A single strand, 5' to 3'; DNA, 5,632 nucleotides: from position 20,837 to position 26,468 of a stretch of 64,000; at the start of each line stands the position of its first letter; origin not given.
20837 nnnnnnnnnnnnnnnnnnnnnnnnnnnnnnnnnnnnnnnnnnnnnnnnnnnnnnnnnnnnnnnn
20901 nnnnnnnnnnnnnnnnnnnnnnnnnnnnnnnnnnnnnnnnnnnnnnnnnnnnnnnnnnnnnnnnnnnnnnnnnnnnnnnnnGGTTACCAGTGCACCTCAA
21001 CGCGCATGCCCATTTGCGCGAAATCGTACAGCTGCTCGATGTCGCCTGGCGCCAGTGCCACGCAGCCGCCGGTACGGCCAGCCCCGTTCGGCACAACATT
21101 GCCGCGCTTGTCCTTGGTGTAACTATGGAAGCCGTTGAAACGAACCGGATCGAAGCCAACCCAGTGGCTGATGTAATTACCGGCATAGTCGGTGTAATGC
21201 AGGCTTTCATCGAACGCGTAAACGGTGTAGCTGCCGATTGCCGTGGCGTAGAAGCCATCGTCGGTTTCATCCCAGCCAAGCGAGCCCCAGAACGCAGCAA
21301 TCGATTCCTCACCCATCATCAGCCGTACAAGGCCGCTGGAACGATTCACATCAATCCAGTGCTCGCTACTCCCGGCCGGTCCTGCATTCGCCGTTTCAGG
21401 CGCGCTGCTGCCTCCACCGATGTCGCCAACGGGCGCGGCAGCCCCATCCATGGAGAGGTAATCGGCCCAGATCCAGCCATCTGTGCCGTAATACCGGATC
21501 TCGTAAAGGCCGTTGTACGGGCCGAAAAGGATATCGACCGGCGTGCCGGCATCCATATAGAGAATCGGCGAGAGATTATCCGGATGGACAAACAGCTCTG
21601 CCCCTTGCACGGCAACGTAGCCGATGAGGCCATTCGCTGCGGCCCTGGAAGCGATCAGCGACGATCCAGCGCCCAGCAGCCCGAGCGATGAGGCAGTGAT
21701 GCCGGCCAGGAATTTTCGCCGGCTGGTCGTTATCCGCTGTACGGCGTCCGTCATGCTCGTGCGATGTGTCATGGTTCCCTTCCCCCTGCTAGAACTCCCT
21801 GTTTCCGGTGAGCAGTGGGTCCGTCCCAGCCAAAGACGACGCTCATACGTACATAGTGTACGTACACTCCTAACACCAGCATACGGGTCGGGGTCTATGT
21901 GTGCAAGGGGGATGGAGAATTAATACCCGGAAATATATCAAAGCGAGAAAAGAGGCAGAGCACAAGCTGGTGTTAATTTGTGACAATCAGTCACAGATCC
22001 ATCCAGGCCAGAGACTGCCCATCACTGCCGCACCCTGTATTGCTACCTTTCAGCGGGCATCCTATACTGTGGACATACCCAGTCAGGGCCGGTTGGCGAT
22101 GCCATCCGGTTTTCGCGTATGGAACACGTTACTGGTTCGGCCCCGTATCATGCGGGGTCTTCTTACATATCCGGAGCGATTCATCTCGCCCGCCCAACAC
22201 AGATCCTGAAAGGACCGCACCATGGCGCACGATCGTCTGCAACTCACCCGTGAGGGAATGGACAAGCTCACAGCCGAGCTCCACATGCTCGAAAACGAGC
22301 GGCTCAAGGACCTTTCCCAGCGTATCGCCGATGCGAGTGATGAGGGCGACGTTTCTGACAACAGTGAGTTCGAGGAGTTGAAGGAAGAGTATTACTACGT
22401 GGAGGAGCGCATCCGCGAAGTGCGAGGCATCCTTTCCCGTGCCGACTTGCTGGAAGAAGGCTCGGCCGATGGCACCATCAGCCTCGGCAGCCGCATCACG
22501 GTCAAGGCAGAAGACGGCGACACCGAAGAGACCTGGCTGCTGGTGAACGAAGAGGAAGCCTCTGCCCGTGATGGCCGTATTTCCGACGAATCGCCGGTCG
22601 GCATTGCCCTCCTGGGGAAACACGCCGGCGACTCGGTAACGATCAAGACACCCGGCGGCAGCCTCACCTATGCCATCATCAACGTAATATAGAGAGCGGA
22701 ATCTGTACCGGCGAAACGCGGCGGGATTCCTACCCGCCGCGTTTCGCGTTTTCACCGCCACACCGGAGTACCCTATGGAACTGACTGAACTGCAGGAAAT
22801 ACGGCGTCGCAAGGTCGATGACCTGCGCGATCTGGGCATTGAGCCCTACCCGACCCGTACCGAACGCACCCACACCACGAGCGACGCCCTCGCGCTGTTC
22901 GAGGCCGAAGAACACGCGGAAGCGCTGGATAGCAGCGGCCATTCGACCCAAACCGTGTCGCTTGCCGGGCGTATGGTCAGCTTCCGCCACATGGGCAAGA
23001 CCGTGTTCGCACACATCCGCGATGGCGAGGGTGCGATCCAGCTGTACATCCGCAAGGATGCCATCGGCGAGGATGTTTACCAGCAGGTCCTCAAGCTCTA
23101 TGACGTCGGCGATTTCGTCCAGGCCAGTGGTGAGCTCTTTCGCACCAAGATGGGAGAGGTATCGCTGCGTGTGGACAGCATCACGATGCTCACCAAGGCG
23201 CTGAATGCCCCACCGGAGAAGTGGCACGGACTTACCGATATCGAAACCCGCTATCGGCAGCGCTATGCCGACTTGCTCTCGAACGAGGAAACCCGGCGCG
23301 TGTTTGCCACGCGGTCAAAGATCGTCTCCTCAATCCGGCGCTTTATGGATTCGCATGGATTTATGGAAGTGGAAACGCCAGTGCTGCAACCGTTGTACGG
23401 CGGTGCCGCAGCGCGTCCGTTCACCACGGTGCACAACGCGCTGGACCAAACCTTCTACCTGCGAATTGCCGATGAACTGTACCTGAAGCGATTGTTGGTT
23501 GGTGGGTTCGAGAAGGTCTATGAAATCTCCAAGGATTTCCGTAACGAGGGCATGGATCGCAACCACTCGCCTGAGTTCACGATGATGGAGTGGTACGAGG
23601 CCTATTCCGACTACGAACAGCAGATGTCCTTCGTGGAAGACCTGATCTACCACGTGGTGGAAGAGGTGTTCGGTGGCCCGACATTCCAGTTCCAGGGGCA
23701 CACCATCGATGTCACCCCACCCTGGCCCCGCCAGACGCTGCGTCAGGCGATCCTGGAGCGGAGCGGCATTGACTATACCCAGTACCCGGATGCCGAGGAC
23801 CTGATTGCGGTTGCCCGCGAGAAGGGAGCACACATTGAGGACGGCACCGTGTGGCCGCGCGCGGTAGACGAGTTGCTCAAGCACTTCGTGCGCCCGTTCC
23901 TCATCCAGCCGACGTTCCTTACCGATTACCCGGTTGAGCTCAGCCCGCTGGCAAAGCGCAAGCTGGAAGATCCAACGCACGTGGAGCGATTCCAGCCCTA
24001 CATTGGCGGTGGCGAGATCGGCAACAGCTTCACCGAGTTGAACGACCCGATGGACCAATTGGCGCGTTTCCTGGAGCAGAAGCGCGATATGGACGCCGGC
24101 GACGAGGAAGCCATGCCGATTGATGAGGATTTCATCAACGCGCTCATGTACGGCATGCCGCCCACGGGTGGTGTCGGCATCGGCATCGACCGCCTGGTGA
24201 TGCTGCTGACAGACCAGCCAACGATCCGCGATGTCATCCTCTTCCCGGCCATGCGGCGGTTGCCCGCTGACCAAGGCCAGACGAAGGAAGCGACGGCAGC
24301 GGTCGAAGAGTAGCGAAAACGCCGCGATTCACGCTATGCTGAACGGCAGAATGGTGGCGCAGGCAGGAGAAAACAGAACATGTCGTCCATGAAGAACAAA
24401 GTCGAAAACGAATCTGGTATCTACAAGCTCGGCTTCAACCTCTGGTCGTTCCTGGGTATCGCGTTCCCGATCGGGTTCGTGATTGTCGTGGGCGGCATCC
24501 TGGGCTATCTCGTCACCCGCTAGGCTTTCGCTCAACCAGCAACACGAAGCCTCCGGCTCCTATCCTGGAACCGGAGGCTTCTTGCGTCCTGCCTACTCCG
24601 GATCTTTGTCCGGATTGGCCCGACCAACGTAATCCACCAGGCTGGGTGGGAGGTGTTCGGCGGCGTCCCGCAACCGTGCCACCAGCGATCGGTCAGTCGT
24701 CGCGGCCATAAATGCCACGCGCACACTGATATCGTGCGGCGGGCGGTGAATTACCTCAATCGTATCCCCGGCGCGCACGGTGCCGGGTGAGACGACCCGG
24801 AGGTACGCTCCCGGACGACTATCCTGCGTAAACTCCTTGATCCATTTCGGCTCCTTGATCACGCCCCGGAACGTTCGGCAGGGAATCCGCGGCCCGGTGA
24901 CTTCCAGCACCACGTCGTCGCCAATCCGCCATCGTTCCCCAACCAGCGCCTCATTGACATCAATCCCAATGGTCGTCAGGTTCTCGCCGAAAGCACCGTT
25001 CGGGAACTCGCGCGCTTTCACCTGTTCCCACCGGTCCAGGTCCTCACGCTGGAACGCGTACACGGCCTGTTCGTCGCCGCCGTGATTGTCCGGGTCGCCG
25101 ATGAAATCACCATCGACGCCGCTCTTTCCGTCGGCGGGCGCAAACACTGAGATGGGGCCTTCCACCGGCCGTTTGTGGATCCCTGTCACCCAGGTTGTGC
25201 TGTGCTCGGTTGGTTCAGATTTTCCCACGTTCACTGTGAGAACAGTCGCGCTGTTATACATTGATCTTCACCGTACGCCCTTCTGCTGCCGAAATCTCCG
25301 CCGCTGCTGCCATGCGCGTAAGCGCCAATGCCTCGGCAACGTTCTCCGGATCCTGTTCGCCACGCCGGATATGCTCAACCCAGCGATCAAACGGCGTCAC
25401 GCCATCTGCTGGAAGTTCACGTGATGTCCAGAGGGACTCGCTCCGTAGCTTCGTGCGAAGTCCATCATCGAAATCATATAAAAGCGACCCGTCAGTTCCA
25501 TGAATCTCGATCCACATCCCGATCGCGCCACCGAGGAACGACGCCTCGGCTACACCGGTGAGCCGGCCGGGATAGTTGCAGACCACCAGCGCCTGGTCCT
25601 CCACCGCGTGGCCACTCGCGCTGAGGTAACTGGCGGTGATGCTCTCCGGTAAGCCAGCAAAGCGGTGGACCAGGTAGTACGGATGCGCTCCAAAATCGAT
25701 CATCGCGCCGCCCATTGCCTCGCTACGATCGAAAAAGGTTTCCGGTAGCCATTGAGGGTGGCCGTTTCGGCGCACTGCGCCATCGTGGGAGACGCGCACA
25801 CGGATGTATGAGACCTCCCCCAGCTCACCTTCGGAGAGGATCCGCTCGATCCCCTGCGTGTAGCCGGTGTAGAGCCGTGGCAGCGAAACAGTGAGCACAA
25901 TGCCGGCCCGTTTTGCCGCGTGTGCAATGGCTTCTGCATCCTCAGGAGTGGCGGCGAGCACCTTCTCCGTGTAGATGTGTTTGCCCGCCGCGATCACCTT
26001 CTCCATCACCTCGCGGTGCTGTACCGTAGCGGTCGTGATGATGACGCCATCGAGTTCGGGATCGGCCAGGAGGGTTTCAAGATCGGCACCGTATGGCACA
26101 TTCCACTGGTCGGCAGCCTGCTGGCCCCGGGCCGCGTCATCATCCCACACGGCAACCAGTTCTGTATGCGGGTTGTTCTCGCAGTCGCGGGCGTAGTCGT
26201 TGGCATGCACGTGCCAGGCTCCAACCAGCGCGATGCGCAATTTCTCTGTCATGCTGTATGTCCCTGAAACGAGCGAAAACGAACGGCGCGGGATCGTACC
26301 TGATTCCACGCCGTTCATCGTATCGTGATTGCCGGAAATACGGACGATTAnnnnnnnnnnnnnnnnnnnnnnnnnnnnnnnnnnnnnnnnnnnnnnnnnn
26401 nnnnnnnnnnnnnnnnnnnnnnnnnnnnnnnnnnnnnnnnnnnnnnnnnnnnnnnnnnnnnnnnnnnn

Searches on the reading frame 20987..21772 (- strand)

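Call 26: search_protein_families(library=pfam, proteins=[window:20987-21772:-], max_evalue=0.00001)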
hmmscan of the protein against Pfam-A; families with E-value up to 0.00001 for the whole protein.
window:20987-21772:- (262 aa): 1 family
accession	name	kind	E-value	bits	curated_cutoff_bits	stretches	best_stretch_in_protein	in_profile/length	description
PF03734.19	YkuD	-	2.4e-09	38.4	23.4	1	138-260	2-146/146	L,D-transpeptidase catalytic domain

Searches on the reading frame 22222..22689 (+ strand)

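Call 26: search_protein_families(library=pfam, proteins=[window:22222-22689:+], max_evalue=0.00001)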
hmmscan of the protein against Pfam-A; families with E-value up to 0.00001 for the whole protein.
window:22222-22689:+ (156 aa): 2 families
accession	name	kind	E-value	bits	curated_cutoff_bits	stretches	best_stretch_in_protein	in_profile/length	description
PF01272.25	GreA_GreB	-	6.5e-21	74.5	26.9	1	83-155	3-75/77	Transcription elongation factor, GreA/GreB, C-term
PF03449.20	GreA_GreB_N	-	5.2e-16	59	24.5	1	7-74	2-69/71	Transcription elongation factor, N-terminal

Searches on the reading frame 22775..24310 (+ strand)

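Call 26: search_protein_families(library=pfam, proteins=[window:22775-24310:+], max_evalue=0.00001)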
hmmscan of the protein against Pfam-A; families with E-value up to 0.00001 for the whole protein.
window:22775-24310:+ (512 aa): 2 families
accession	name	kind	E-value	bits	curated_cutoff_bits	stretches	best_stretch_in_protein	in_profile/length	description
PF00152.25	tRNA-synt_2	-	6.4e-88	295.2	25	1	156-493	2-307/308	tRNA synthetases class II (D, K and N)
PF01336.31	tRNA_anti-codon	-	4.5e-16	59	27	1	61-139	1-75/75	OB-fold nucleic acid binding domain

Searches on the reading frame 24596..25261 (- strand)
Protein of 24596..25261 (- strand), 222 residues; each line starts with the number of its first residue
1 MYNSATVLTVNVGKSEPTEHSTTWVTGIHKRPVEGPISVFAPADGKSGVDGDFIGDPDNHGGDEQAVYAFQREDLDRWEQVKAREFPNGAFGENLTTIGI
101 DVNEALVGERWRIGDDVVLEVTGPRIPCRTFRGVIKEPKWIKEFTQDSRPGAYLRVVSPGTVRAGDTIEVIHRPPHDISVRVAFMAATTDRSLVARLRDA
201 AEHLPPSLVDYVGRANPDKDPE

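Call 26: search_protein_families(library=pfam, proteins=[window:24596-25261:-], max_evalue=0.00001)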
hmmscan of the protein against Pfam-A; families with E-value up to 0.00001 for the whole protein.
window:24596-25261:- (222 aa): 1 family
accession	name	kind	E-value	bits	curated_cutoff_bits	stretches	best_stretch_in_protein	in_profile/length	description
PF03473.23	MOSC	-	6.4e-34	117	22.7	1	57-169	2-120/120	MOSC domain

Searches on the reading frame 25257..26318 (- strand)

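Call 26: search_protein_families(library=pfam, proteins=[window:25257-26318:-], max_evalue=0.00001)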
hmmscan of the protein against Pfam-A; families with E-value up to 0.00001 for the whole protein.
window:25257-26318:- (354 aa): 3 families
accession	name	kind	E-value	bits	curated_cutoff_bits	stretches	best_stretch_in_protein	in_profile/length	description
PF01408.29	GFO_IDH_MocA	-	6.1e-22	79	24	1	27-144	1-118/120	Oxidoreductase family, NAD-binding Rossmann fold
PF22725.1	GFO_IDH_MocA_C3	-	1.8e-17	63.9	27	1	157-279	4-123/124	GFO/IDH/MocA C-terminal domain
PF02894.22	GFO_IDH_MocA_C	-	3.3e-13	50.4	22.9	1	161-352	4-218/218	Oxidoreductase family, C-terminal alpha/beta domain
